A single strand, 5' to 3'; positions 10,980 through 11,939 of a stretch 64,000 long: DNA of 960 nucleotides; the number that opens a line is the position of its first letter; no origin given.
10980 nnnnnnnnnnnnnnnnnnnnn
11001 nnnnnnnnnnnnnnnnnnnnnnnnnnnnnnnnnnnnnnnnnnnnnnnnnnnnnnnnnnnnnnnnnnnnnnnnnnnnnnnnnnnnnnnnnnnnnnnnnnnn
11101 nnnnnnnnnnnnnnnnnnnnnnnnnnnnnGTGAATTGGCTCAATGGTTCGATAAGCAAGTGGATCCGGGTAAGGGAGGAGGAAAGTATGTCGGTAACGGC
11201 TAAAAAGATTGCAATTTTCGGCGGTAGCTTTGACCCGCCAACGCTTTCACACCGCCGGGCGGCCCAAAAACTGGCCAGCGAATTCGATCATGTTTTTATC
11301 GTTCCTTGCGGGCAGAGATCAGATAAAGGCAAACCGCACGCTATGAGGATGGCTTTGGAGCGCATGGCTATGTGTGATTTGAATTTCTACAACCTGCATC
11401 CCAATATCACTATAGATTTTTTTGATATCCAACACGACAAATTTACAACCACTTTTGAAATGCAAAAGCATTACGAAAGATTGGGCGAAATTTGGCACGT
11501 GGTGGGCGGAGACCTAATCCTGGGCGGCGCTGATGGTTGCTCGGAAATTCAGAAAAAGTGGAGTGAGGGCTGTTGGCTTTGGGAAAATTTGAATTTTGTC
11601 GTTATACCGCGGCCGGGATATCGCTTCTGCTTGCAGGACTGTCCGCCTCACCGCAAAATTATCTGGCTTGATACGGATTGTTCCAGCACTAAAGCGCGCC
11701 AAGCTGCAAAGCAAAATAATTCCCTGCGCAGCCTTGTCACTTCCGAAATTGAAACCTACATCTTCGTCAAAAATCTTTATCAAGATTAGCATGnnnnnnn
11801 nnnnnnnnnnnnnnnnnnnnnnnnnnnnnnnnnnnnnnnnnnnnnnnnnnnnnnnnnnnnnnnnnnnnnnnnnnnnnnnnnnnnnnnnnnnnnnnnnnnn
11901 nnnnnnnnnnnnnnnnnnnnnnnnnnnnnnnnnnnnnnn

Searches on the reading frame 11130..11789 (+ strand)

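Call 13: search_protein_families(library=ncbifam, proteins=[window:11130-11789:+], max_evalue=0.01)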
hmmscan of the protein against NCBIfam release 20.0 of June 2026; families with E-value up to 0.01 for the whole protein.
window:11130-11789:+ (219 aa): 11 families
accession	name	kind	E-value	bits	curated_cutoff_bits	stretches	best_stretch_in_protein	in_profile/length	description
TIGR00482.1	TIGR00482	equivalog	3.9e-23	82.5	112.45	1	29-217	1-194/194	nicotinate (nicotinamide) nucleotide adenylyltransferase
NF000840.1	PRK00071.1-3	equivalog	1.1e-21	77.2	150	1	23-218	4-199/201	nicotinate-nucleotide adenylyltransferase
NF005519.0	PRK07152.1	equivalog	6.3e-16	58.3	315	1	25-217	1-184/361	nicotinate-nucleotide adenylyltransferase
NF000839.0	PRK00071.1-1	equivalog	2e-13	50.7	187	1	25-169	6-145/219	nicotinate-nucleotide adenylyltransferase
NF000842.0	PRK00071.2-1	equivalog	2.2e-13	50.3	167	1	25-218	2-185/191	nicotinate-nucleotide adenylyltransferase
NF000841.0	PRK00071.1-4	equivalog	8.7e-13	48.5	197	1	23-218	5-193/194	nicotinate-nucleotide adenylyltransferase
NF006479.0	PRK08887.1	equivalog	3.3e-10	40.1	164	1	25-144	2-126/174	nicotinate-nicotinamide nucleotide adenylyltransferase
TIGR00125.1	cyt_tran_rel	domain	2e-07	31.1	27.7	1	27-82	1-55/65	adenylyltransferase/cytidyltransferase family protein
NF005410.0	PRK06973.1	equivalog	3.4e-07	29.8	214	1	18-171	15-166/243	nicotinate-nucleotide adenylyltransferase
NF000843.0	PRK00071.2-2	equivalog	4e-06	26.5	240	1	20-166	7-146/212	nicotinate-nucleotide adenylyltransferase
TIGR01510.1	coaD_prev_kdtB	equivalog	0.00015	21.8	103.3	1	27-99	1-68/155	pantetheine-phosphate adenylyltransferase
